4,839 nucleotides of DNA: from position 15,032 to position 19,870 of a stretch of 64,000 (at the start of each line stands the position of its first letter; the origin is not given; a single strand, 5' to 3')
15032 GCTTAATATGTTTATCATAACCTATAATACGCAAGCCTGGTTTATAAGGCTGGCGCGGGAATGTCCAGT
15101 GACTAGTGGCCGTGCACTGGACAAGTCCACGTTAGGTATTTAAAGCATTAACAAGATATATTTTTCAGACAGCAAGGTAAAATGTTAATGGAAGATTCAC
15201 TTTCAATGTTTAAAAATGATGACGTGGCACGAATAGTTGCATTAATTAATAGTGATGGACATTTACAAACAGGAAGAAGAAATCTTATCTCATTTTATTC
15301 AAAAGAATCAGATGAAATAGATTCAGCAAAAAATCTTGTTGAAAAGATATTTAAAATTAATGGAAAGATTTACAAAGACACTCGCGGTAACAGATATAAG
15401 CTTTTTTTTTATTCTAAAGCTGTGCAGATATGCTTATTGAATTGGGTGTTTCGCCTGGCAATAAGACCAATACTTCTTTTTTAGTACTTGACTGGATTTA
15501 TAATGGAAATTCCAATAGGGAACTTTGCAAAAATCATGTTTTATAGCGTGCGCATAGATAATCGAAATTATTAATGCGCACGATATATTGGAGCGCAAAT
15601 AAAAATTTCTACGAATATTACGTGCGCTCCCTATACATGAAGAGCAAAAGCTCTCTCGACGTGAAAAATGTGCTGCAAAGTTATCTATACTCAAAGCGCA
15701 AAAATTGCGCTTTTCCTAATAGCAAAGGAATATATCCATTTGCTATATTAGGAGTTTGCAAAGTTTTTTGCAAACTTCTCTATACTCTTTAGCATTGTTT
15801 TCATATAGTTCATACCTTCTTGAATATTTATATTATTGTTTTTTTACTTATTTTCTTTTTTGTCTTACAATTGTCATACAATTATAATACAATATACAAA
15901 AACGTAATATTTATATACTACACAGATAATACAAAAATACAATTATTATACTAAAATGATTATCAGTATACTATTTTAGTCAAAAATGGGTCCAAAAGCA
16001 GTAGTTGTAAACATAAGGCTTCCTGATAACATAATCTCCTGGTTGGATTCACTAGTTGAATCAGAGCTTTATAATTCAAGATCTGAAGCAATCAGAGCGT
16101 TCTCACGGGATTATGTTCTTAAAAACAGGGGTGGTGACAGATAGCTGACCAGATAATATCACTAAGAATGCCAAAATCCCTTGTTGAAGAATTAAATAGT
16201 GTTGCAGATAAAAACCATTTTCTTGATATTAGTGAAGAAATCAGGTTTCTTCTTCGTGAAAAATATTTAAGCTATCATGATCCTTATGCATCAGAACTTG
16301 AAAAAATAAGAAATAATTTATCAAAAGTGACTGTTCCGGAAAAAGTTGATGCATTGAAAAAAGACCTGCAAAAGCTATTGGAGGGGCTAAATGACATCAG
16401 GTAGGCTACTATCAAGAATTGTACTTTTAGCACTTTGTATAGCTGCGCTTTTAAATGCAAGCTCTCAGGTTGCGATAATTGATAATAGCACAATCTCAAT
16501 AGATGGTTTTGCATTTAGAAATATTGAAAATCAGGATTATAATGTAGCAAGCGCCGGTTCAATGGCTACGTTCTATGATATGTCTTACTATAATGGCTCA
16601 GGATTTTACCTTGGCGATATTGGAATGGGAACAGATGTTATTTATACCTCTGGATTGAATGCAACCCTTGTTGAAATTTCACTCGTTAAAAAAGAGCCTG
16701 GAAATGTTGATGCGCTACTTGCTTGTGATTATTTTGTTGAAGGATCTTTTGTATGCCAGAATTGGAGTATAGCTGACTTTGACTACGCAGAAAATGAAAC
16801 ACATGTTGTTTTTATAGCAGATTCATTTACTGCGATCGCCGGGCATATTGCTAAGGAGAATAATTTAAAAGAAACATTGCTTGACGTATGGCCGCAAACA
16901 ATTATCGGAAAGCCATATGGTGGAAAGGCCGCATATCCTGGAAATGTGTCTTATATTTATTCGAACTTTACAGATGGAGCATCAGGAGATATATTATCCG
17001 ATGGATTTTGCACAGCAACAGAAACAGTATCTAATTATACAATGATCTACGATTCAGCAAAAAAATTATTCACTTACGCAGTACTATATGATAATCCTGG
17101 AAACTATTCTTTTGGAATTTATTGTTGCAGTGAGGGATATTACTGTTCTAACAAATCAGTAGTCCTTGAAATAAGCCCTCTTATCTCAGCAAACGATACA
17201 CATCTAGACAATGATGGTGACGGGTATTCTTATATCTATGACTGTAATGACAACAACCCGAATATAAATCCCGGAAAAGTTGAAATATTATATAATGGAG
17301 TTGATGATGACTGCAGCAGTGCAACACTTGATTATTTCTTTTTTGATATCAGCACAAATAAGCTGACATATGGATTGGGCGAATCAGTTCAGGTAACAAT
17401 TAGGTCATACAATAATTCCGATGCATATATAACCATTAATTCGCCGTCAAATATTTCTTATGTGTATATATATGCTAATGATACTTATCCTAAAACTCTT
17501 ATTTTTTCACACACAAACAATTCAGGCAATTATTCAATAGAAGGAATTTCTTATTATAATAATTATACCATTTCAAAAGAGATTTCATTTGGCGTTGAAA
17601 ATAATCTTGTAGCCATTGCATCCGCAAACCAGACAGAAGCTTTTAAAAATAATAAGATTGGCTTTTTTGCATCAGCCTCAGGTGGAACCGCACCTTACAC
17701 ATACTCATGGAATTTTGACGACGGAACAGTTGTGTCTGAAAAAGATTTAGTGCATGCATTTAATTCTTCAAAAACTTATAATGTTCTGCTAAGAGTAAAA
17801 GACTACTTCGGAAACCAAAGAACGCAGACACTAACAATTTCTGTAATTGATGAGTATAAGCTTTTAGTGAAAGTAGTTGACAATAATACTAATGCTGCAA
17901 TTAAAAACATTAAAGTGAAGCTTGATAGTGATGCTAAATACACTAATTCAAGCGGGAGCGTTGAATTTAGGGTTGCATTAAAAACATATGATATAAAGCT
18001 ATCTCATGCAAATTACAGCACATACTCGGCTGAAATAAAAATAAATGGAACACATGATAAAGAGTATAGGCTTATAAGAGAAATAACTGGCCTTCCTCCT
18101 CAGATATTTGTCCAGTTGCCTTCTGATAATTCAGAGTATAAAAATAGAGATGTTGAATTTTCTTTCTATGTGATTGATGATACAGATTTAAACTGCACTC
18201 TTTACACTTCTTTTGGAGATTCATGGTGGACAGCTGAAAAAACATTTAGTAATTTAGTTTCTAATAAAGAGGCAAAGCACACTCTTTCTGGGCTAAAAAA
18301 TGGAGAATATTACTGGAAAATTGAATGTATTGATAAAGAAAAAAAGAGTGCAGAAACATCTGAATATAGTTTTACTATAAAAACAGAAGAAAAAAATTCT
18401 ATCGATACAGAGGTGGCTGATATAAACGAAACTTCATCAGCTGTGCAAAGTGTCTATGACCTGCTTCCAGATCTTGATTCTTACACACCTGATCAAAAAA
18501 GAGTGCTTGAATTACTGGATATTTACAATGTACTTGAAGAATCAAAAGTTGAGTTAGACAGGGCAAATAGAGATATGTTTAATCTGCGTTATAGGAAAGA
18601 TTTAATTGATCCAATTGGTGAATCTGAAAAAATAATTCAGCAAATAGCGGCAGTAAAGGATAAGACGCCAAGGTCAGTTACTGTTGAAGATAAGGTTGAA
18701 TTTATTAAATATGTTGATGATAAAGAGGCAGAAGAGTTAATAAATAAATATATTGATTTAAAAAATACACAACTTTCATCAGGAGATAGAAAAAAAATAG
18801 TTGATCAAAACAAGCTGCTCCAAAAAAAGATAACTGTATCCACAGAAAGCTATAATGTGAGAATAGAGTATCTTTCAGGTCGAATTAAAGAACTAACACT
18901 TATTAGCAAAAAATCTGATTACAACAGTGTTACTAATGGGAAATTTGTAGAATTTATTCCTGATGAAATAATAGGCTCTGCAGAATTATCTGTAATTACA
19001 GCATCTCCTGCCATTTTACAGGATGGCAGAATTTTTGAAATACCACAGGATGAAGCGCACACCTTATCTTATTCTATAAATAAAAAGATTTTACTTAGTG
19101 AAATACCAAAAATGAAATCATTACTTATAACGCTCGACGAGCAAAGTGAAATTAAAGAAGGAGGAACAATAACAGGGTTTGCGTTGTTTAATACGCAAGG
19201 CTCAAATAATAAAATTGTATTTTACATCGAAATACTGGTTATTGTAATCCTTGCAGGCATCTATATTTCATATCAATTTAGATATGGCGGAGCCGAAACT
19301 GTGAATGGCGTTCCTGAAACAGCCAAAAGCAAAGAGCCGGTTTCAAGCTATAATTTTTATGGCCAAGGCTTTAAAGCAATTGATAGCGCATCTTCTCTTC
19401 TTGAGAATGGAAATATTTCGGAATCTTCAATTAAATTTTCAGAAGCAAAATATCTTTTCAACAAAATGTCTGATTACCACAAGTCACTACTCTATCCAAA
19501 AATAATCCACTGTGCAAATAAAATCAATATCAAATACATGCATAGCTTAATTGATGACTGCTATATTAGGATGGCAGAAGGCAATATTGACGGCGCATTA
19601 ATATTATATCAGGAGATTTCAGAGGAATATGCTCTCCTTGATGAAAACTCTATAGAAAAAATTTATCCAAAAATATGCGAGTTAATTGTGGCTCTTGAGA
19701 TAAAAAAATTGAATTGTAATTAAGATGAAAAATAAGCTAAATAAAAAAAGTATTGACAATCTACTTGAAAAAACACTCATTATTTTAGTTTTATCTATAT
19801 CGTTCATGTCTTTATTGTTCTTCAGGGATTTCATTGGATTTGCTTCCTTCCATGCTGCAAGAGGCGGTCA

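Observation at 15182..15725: Free-standing, frameshifted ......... homing-endonuclease relic followed by three GCGC-core hairpins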

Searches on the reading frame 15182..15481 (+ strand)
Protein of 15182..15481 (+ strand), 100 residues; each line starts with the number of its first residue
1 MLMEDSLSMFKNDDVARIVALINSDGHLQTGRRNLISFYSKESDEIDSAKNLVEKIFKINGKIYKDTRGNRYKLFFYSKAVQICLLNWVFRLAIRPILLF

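Call 6: search_protein_families(library=pfam, max_evalue=10, proteins=[window:15182-15481:+])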
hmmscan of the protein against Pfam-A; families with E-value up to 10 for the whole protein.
seq(100 aa): 1 family
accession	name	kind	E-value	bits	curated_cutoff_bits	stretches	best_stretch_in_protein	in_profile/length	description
PF14528.11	LAGLIDADG_3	-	0.00067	20.3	22.5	1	16-71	5-63/82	LAGLIDADG-like domain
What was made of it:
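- Checked: Pfam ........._3: E 6.7e-4, 20.3 bits, just under the 22.5 gathering score (call 6).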

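Call 7: search_protein_families(library=ncbifam, max_evalue=10, proteins=[window:15182-15481:+])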
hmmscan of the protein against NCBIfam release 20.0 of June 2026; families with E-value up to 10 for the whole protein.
seq(100 aa): 2 families
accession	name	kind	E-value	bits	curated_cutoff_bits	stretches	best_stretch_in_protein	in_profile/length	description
TIGR03121.1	one_C_dehyd_A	equivalog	0.027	12.7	392.75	1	15-66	443-493/556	formylmethanofuran dehydrogenase subunit A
NF011287.0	PRK14698.1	equivalog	0.087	10.8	1238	1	12-80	390-453/1017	V-type ATP synthase subunit A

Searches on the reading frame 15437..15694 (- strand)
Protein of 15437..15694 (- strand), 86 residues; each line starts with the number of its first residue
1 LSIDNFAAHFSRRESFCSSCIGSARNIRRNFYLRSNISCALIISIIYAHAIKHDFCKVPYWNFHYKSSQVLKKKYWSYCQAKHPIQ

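Call 59: search_protein_families(library=pfam, max_evalue=1, proteins=[window:15437-15694:-])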
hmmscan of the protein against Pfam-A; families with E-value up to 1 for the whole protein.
seq(86 aa): 1 family
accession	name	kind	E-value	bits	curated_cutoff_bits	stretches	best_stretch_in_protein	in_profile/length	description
PF21287.3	Kazal_CFAI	-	0.2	12.5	27.7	0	56-82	1-29/46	Complement factor I, KAZAL domain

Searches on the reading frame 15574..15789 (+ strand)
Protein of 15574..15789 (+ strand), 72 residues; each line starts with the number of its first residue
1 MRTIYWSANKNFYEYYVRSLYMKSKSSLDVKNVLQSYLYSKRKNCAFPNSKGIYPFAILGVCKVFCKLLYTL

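Call 59: search_protein_families(library=pfam, max_evalue=1, proteins=[window:15574-15789:+])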
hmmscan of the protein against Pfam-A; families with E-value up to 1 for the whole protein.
seq(72 aa): 0 families

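Call 102: list_cluster_members(proteins=[window:15574-15789:+, window:15437-15694:-, window:15986-16141:+, window:16168-16401:+, window:15188-15481:+])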
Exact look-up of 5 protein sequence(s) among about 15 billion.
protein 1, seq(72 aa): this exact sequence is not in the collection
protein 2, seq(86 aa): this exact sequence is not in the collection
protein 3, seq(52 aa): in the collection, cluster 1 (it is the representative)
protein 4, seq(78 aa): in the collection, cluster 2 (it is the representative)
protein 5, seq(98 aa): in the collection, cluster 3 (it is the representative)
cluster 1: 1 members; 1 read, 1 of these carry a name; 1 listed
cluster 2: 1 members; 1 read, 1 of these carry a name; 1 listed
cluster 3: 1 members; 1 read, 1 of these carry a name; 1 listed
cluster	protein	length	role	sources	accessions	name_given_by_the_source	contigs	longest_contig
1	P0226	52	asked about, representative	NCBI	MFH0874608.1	MAG: ribbon-helix-helix domain-containing protein [archaeon]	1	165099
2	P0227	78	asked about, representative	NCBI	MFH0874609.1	MAG: hypothetical protein V1859_01640 [archaeon]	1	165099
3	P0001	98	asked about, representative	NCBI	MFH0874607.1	MAG: hypothetical protein V1859_01630 [archaeon]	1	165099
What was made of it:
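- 15515..15783 (+): 269-nt non-coding hairpin module. It is bounded by a 19-nt inverted repeat: 15515-15533 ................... and 15765-15783, 17 of 19 complementary. A third copy lies at 15674-15688. Call 102: nothing annotated here.
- PGAP annotated nothing here (call 102).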

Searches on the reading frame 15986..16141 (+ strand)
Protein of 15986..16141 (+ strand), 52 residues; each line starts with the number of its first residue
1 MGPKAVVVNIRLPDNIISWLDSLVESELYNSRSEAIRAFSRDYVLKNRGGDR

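Call 54: search_protein_families(library=pfam, max_evalue=0.001, proteins=[window:15986-16141:+])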
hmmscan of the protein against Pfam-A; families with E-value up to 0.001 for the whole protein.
window:15986-16141:+ (52 aa): 1 family
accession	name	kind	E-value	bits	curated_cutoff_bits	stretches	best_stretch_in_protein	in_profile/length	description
PF01402.27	RHH_1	-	0.00042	20.6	20.5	1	8-39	2-32/39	Ribbon-helix-helix protein, copG family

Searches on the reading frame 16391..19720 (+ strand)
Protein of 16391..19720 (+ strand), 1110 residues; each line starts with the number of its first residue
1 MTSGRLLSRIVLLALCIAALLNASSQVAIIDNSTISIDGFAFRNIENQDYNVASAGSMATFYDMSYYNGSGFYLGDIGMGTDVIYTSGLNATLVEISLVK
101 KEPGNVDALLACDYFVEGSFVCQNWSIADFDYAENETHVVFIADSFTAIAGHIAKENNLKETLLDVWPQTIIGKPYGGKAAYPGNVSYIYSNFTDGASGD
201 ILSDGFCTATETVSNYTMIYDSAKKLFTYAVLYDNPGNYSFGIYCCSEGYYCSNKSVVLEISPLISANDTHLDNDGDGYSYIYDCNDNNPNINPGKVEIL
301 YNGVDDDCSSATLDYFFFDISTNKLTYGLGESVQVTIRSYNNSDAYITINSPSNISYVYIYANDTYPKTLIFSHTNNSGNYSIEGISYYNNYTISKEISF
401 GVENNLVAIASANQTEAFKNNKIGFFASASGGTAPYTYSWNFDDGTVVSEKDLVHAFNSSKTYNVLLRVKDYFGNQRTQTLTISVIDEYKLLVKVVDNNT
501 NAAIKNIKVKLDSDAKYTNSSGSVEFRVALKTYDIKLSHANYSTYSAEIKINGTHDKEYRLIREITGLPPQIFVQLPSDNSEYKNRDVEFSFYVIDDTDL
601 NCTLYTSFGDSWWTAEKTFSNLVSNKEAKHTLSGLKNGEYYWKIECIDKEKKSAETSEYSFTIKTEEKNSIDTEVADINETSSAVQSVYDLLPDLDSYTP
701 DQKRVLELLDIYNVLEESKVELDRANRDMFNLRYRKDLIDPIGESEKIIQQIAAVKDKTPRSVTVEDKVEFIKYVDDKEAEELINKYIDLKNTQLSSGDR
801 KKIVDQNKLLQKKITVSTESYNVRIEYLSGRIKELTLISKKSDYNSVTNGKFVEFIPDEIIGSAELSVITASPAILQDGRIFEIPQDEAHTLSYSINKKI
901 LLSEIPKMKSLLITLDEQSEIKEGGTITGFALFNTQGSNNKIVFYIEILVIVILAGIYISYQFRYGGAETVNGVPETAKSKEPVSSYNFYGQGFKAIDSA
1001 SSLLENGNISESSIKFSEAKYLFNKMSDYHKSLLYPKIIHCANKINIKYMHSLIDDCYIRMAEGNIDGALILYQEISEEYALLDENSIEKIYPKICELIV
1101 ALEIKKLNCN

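Call 54: search_protein_families(library=pfam, max_evalue=0.001, proteins=[window:16391-19720:+])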
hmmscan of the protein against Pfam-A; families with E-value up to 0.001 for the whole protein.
window:16391-19720:+ (1110 aa): 5 families
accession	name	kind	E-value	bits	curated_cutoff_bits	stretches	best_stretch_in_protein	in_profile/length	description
PF18911.6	PKD_4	-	1.6e-10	41.4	27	1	416-485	13-85/85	PKD domain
PF11617.13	Cu-binding_MopE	-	5.2e-08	33.4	27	1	284-311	1-27/30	Putative metal-binding motif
PF00801.26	PKD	-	8.8e-08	32.5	23.5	1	432-480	26-76/80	PKD domain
PF13620.12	CarboxypepD_reg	-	1e-05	26.2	32.3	0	493-552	4-70/82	Carboxypeptidase regulatory-like domain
PF13573.12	SprB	-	0.00012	22.1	28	1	428-441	20-33/37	SprB repeat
